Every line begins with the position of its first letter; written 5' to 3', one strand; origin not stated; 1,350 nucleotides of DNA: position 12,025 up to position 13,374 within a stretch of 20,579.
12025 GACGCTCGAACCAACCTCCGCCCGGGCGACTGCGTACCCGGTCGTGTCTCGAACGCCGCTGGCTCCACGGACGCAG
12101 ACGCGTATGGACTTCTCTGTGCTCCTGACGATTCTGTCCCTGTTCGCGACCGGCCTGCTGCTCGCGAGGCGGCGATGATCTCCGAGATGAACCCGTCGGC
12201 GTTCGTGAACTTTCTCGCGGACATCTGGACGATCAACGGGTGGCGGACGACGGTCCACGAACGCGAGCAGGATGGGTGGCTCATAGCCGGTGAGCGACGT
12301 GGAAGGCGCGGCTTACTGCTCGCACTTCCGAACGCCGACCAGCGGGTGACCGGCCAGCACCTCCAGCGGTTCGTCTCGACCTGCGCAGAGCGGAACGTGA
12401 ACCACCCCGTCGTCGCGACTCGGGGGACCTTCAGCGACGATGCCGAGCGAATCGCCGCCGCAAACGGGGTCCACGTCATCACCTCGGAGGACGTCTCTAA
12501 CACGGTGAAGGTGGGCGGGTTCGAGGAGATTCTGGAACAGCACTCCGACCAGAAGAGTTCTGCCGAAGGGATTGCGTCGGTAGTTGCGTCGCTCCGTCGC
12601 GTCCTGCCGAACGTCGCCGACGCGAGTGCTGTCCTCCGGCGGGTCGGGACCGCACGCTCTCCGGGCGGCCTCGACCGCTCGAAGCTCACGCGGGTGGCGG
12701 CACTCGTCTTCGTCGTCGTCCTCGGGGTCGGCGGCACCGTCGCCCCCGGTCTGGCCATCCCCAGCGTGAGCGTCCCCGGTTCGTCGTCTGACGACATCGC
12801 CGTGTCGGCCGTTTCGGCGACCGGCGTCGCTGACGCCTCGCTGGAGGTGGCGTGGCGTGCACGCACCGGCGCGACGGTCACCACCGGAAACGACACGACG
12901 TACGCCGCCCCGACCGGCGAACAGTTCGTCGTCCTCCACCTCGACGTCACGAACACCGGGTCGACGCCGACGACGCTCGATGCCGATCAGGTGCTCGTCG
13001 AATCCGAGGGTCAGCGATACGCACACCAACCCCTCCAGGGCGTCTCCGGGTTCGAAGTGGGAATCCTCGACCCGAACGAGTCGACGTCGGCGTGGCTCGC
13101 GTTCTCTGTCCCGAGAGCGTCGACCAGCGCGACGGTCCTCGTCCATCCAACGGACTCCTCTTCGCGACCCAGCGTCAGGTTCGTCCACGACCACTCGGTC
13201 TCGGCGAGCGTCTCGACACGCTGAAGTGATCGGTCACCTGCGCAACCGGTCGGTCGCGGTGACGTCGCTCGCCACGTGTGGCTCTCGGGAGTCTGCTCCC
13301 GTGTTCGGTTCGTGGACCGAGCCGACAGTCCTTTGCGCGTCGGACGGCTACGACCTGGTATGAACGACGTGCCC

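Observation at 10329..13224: Translationally coupled pair: Tat-secreted glycoprotein with PGF-CTERM-like anchor, plus a membrane protein fusing an Mrr-type nuclease-fold domain to an extracellular DUF4352 domain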

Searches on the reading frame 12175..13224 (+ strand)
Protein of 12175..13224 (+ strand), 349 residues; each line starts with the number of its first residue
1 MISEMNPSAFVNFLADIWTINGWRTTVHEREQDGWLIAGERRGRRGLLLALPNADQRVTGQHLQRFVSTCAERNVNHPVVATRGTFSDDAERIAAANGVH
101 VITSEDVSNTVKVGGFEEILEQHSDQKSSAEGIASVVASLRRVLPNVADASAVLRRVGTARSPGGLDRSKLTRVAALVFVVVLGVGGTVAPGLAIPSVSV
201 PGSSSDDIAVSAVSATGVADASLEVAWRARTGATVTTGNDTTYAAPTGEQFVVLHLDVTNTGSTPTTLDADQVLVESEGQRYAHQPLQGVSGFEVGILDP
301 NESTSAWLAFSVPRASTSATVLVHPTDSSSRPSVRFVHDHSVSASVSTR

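Call 3: search_protein_families(library=pfam, proteins=[window:12175-13224:+], max_evalue=1)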
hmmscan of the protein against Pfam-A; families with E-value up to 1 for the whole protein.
window:12175-13224:+ (349 aa): 4 families
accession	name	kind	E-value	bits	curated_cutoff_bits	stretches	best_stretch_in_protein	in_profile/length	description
PF11611.13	DUF4352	-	3.2e-10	40.8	25.9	1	236-327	22-116/122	Domain of unknown function (DUF4352)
PF04471.18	Mrr_cat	-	9.8e-08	32.6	21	1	3-107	2-111/115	Restriction endonuclease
PF07653.23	SH3_2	-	0.035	14.2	21.8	1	29-47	29-46/55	Variant SH3 domain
PF14604.12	SH3_9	-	0.16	12.3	30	1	26-48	22-43/49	Variant SH3 domain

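Call 4: search_protein_families(library=ncbifam, proteins=[window:12175-13224:+], max_evalue=1)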
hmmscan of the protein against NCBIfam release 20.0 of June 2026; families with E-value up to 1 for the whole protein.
window:12175-13224:+ (349 aa): 0 families

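Call 11: find_homologous_proteins(query=window:12175-13224:+, max_evalue=0.001)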
Query window:12175-13224:+ (349 aa): 2 proteins with E <= 0.001 among 8000 candidates.
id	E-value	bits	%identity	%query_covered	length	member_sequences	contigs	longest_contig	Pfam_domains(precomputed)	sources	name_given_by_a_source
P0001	4.1e-220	747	100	100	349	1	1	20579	PF04471.19,PF11611.14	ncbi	ncbi:MAG: DUF4352 domain-containing protein [Halobacteriota archaeon]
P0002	3.7e-41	159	31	99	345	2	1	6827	PF04471.19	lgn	-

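Call 14: search_solved_structures(query=window:12175-13224:+, max_evalue=10, show_alignments=3)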
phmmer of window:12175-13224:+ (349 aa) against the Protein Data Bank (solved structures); distinct sequences matched with E-value up to 10: 6.
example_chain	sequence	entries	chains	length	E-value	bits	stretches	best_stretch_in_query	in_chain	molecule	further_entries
4zer_1p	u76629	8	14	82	0.68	12.2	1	294-331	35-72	30S ribosomal protein S16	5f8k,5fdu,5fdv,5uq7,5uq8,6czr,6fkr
4gkj_P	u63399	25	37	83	0.7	12.1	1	294-331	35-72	30S ribosomal protein S16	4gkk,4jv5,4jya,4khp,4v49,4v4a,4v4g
4k0k_P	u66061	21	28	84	0.71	12.1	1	294-331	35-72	30S ribosomal protein S16 | RIBOSOMAL PROTEIN S16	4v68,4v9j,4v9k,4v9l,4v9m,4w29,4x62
4yhh_P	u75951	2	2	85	0.72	12.1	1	294-331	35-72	30S ribosomal protein S16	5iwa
10px_1p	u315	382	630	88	0.77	12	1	294-331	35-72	30S ribosomal protein S16 | S16 RIBOSOMAL PROTEIN | Ribosomal protein S16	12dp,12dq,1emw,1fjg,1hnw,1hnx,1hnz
1jgo_S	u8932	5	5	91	0.83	11.9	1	294-331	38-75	30S RIBOSOMAL PROTEIN S16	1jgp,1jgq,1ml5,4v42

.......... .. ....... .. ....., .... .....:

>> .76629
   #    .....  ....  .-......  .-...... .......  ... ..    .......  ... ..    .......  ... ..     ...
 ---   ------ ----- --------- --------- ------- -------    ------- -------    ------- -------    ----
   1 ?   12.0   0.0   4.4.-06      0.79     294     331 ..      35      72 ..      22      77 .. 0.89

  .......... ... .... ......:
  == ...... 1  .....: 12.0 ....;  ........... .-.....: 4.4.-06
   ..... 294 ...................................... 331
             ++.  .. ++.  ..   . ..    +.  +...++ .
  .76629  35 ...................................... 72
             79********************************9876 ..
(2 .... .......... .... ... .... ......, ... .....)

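Call 15: find_encoding_contigs(protein=P0002, flank=10000)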
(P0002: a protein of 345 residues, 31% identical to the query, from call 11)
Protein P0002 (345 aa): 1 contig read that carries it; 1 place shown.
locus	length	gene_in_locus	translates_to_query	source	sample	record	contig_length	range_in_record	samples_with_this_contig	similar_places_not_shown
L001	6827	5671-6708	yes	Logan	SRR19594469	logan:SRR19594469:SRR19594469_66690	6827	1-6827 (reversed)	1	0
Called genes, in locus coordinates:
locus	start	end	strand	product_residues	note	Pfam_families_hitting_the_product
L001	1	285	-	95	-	?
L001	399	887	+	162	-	PF04307:YdjM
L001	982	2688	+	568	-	PF04675:DNA_ligase_A_N, PF01068:DNA_ligase_A_M, PF04679:DNA_ligase_A_C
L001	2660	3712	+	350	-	-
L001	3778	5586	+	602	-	PF23951:DUF7282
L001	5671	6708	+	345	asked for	PF04471:Mrr_cat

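Call 18: search_protein_representatives(protein=window:12175-13224:+)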
Query: 349 residues. Proteins with E-value up to 0.001 (for the whole library): 116; up to 1e-10: 34; up to 1e-30: 15. The best 116 are listed.
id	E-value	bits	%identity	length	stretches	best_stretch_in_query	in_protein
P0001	1.3e-220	747.3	100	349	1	1-349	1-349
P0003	1.5e-57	211.5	40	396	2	1-146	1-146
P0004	4.0e-57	210.1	41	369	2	156-342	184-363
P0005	5.0e-49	183.5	38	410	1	7-344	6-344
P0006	5.4e-49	183.4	37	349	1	3-348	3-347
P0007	5.9e-47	176.7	34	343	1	3-343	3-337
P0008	3.7e-45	170.8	39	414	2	162-342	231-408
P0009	1.4e-44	168.9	35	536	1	10-343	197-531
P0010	4.7e-44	167.2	36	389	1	8-343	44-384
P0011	1.1e-43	165.9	35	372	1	3-343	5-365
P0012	6.8e-41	156.8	35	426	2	163-346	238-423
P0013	1.5e-39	152.4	34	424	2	173-342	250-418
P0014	1.3e-35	139.4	34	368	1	1-339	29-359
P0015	2.5e-33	131.9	34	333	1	1-347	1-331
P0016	6.3e-31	124.0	29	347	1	3-345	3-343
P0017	1.8e-29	119.2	31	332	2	1-131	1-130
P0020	3.2e-26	108.6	29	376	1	3-339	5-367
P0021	2.4e-24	102.4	29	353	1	5-346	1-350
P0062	1.7e-06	43.8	30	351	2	2-134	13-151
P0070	9.4e-06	41.3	27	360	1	4-200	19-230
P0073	1.4e-05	40.8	29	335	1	2-124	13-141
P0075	2.1e-05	40.2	34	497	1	19-132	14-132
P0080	2.6e-05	39.9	28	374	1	2-241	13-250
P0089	9.4e-05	38.0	26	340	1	2-129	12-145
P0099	3.6e-04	36.1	31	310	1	4-131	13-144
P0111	6.5e-04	35.3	28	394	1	5-213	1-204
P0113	7.7e-04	35.0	26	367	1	6-129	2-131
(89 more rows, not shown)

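Call 23: find_related_loci(query=window:12175-13221:+, collection=genome_contigs, flank=10000)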
Query window:12175-13221:+ (349 aa) in genome_contigs; peptide patterns used: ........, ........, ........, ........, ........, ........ (x = any residue, [..] = any of these).
206 stretches matched a pattern, but none encodes a relative of the query by tblastn (E <= 1e-3).

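Call 24: find_encoding_contigs(protein=P0003, flank=8000, max_places=3)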
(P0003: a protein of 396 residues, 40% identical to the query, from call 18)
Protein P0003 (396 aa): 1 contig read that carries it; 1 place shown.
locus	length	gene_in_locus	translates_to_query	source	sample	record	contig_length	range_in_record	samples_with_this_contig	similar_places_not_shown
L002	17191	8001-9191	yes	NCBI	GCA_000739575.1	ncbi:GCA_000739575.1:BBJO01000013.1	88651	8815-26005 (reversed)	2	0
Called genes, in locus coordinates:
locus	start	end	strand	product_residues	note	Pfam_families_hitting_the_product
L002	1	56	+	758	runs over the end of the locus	PF01326:PPDK_N, PF00391:PEP-utilizers, PF02896:PEP-utilizers_C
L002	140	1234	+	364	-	PF00282:Pyridoxal_deC, PF00266:Aminotran_5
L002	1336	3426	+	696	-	PF00133:tRNA-synt_1, PF01406:tRNA-synt_1e, PF09334:tRNA-synt_1g, PF19303:Anticodon_3, PF08264:Anticodon_1 (weak), PF01588:tRNA_bind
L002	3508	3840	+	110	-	-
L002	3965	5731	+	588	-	PF00224:PK, PF02887:PK_C, PF00391:PEP-utilizers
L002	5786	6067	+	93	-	PF23994:DUF7312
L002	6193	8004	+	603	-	PF23951:DUF7282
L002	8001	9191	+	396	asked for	PF04471:Mrr_cat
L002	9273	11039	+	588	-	PF16927:HisKA_7TM, PF00989:PAS, PF08448:PAS_4, PF13188:PAS_8 (weak), PF13426:PAS_9 (faint), PF02518:HATPase_c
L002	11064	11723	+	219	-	-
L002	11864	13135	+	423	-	PF01145:Band_7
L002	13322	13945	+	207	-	PF24266:HTH_HVO_0163_N, PF25213:HVO_A0261_N (weak), PF13412:HTH_24 (weak), PF08279:HTH_11 (weak), PF12802:MarR_2 (weak)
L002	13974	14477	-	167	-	-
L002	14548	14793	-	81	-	PF23438:DUF7123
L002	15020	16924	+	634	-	PF00535:Glycos_transf_2, PF13641:Glyco_tranf_2_3, PF03706:LPG_synthase_TM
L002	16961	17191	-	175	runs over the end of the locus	PF01931:NTPase_I-T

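Call 25: find_encoding_contigs(protein=P0004, flank=8000, max_places=3)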
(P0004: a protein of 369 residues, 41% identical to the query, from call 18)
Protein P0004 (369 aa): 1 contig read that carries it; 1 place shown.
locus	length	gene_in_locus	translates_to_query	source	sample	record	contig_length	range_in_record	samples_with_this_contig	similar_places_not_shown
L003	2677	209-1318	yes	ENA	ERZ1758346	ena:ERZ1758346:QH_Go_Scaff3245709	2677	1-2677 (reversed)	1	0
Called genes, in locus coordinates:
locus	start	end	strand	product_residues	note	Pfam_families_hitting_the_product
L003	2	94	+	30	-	?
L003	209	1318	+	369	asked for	PF04471:Mrr_cat, PF11611:DUF4352 (weak)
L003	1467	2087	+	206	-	-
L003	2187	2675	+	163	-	?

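Call 26: find_encoding_contigs(protein=P0006, flank=8000, max_places=3)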
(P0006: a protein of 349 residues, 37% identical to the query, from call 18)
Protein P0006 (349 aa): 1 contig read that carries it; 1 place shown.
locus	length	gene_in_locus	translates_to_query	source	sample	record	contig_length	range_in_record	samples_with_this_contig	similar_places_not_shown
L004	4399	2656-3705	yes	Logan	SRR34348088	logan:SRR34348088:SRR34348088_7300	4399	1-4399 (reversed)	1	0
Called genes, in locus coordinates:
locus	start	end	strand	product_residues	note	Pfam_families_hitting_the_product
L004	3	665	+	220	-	?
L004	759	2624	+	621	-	PF23951:DUF7282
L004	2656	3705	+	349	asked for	PF04471:Mrr_cat (weak), PF11611:DUF4352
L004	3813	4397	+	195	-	?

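Call 35: find_encoding_contigs(protein=P0014, flank=8000, max_places=3)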
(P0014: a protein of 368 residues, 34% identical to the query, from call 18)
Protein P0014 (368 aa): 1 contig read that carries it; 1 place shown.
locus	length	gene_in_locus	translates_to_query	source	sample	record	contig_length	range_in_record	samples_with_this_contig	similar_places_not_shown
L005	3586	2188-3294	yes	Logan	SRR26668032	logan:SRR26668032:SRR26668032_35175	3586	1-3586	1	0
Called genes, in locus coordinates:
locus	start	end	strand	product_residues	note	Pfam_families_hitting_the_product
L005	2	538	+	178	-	?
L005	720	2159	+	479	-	-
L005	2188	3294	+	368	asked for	PF04471:Mrr_cat, PF11611:DUF4352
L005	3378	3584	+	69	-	?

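Call 36: find_encoding_contigs(protein=P0021, flank=8000, max_places=3)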
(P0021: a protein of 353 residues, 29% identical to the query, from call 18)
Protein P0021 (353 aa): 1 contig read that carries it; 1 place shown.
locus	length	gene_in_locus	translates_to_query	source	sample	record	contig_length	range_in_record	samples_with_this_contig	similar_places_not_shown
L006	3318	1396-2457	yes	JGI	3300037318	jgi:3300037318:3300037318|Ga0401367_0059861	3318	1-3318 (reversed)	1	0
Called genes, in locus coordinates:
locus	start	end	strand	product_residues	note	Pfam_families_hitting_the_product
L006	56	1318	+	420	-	-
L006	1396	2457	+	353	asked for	PF04471:Mrr_cat, PF11611:DUF4352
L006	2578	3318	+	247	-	?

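Call 37: find_encoding_contigs(protein=P0009, flank=8000, max_places=3)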
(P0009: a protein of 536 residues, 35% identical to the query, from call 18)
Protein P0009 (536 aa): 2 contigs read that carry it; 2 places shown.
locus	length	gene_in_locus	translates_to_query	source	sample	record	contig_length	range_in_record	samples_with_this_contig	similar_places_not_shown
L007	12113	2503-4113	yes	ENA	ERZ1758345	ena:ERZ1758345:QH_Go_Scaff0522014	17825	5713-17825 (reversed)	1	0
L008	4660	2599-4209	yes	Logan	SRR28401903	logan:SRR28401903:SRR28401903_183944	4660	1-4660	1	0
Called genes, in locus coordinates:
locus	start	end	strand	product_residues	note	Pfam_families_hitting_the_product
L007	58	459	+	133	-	PF01978:TrmB, PF12802:MarR_2 (weak), PF25212:HVO_A0114 (faint), PF12840:HTH_20 (weak), PF25213:HVO_A0261_N (weak), PF09339:HTH_IclR (weak), PF24033:DUF7342 (faint)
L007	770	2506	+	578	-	PF25162:DUF7827 (weak), PF23951:DUF7282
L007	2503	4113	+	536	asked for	PF04471:Mrr_cat (weak), PF11611:DUF4352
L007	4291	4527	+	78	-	-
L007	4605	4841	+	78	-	PF24035:DUF7344 (weak)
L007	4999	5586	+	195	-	PF00827:Ribosomal_L15e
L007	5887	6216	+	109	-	PF13183:Fer4_8 (faint), PF12797:Fer4_2 (faint), PF12837:Fer4_6 (faint), PF13237:Fer4_10 (weak), PF14697:Fer4_21 (weak), PF12838:Fer4_7 (weak), PF13187:Fer4_9, PF00037:Fer4 (weak), +1 more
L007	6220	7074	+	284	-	PF01012:ETF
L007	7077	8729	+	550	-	PF26450:DUF8129 (faint), PF01012:ETF, PF00766:ETF_alpha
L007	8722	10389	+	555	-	PF01266:DAO (faint), PF01494:FAD_binding_3, PF01946:Thi4 (weak), PF07992:Pyr_redox_2 (faint), PF12831:FAD_oxidored, PF13450:NAD_binding_8 (weak)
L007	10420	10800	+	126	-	PF26240:DUF8055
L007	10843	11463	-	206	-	PF00583:Acetyltransf_1, PF13508:Acetyltransf_7, PF13673:Acetyltransf_10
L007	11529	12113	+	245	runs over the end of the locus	PF13302:Acetyltransf_3 (weak), PF13420:Acetyltransf_4, PF00583:Acetyltransf_1, PF13508:Acetyltransf_7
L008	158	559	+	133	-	PF01978:TrmB, PF12802:MarR_2 (weak), PF25212:HVO_A0114 (faint), PF12840:HTH_20 (weak), PF25213:HVO_A0261_N (weak), PF09339:HTH_IclR (weak), PF24033:DUF7342 (faint)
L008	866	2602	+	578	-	PF25162:DUF7827 (weak), PF23951:DUF7282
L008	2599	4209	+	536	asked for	PF04471:Mrr_cat (weak), PF11611:DUF4352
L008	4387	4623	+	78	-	-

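Call 41: predict_structure(alignment_id=A1)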
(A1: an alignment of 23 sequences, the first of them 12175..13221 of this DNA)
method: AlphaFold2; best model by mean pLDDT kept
length: 349 residues; sequences in the alignment: 23
mean_pLDDT: 82.0   pTM: 0.50
mean pLDDT of the five models: 82.0, 81.8, 81.3, 81.2, 80.7
residues with pLDDT >= 90: 213; 70-90: 48; 50-70: 51; < 50: 37
segments of 3 or more residues with pLDDT < 50: 129-131, 158-169, 183-204
pLDDT, mean of each block of 10 residues (from residue 1): 93 96 94 91 94 96 97 97 97 98 95 92 72 57 56 54 45 58 42 36 63 83 94 92 96 95 92 95 90 78 94 96 78 88 78
secondary structure, 60 per line:
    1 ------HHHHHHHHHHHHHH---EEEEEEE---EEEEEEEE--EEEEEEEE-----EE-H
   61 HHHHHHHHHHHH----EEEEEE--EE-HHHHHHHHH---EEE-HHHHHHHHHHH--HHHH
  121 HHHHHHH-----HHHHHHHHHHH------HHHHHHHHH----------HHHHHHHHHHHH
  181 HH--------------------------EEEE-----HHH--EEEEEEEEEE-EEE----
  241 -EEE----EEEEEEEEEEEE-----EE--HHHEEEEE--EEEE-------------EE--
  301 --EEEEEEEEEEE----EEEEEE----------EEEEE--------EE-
elements in order: H7-20 E24-30 E34-41 E44-51 H60-72 E77-82 H88-96 E100-102 H104-114 H117-127 H133-143 H150-158 H169-182 E209-212 E223-232 E234-236 E242-244 E249-260 E273-277 E280-283 E303-313 E318-323 E334-338

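Call 43: fold_search(model_id=the predicted structure, library=pdb)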
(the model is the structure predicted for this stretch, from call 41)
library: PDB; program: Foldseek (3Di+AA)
matches with E <= 10: 1165; with E <= 0.001: 9
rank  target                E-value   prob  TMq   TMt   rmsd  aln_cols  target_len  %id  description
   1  9a4z_A                1.4e-05  1.00  0.25  0.46  20.1       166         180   15  Integrative model of YXKC-DACA by crosslinking MS and deep learning (released 2024-09-18)
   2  5bxg                  4.0e-05  1.00  0.23  0.45  10.8       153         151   13  Crystal structure of an uncharacterized beta-sandwich protein (CD630_09570) from Clostridium difficile 630 at 1.90 A res (released 2015-07-08)
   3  1y88                  2.5e-04  1.00  0.24  0.42   3.9       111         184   15  Crystal Structure of Protein of Unknown Function AF1548 (released 2004-12-21)
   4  4f0q_D                3.2e-04  1.00  0.24  0.19   5.3       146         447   18  MspJI Restriction Endonuclease - P21 Form (released 2012-08-08)
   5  3nrf_B                6.2e-04  1.00  0.20  0.60   5.7        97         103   14  Crystal structure of an apag protein (PA1934) from pseudomonas aeruginosa pao1 at 1.50 A resolution (released 2010-07-28)
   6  4f0p_C                6.2e-04  1.00  0.23  0.19   5.8       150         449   16  MspJI Restriction Endonuclease - P31 Form (released 2012-08-08)
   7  4eae_A                6.5e-04  1.00  0.19  0.33   5.8       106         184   12  The crystal structure of a functionally unknown protein from Listeria monocytogenes EGD-e (released 2012-04-04)
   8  4r4g                  7.0e-04  1.00  0.21  0.22   6.1       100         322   13  Crystal structure of a putative lipoprotein (ycdA) from Bacillus subtilis subsp. subtilis str. 168 at 2.62 A resolution (released 2014-09-17)
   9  5gkj_B                9.4e-04  1.00  0.21  0.30   3.5       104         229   12  Structure of EndoMS in apo form (released 2016-11-02)
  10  4eae_B                1.1e-03  1.00  0.19  0.32   5.7       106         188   12  The crystal structure of a functionally unknown protein from Listeria monocytogenes EGD-e (released 2012-04-04)
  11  3nrf_A                1.1e-03  1.00  0.19  0.54   6.6       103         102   14  Crystal structure of an apag protein (PA1934) from pseudomonas aeruginosa pao1 at 1.50 A resolution (released 2010-07-28)
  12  4les                  1.3e-03  1.00  0.24  0.53   4.5       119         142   15  2.2 Angstrom Crystal Structure of Conserved Hypothetical Protein from Bacillus anthracis. (released 2013-08-07)
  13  9u49_A                2.0e-03  1.00  0.23  0.20   5.3       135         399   13  crystal structure of Cdn1 in complex with cA4 (released 2026-02-04)
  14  3sb3                  2.4e-03  1.00  0.18  0.53   6.2        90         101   16  Crystal structure of an apag protein (PA1934) from pseudomonas aeruginosa pao1 at 1.83 A resolution (released 2011-06-29)
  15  5xog_E                9.5e-03  1.00  0.24  0.37   5.6       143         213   10  RNA Polymerase II elongation complex bound with Spt5 KOW5 and Elf1 (released 2017-08-16)
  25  3cfu_A                2.2e-02  0.99  0.25  0.55   6.1       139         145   10  Crystal structure of the yjhA protein from Bacillus subtilis. Northeast Structural Genomics Consortium target SR562 (released 2008-03-18)
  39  3cfu_B                3.9e-02  0.75  0.17  0.40   9.8       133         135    8  Crystal structure of the yjhA protein from Bacillus subtilis. Northeast Structural Genomics Consortium target SR562 (released 2008-03-18)
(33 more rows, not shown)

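Call 49: find_related_loci(query=A3, collection=genome_contigs, flank=8000)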
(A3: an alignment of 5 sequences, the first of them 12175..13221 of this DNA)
Query A3 (349 aa) in genome_contigs; peptide patterns used: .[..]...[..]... (x = any residue, [..] = any of these).
73 stretches matched a pattern; 4 encode a relative of the query (tblastn E <= 1e-3); 4 distinct loci.
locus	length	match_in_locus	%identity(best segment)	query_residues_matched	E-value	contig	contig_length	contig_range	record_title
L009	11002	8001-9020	34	5-347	7e-50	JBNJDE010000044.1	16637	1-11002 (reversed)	MAG: Halobacteriota archaeon isolate Y23_60dBSd3.bin.23 NODE_937_length_16637_cov_64.501391, whole genome shotgun sequen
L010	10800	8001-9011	32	1-346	1e-44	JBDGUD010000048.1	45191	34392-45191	MAG: Halanaeroarchaeum sp. isolate DAL-WCL_35_62C3R c_000000000425, whole genome shotgun sequence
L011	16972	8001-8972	33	1-339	5e-41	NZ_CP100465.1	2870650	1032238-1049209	Halomicrococcus gelatinilyticus strain GSLN9 chromosome, complete genome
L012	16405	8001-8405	38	211-346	2e-21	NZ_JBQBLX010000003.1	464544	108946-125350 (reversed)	Halomicrococcus sp. SG-WS-1 SG-WS-1_scaffold3, whole genome shotgun sequence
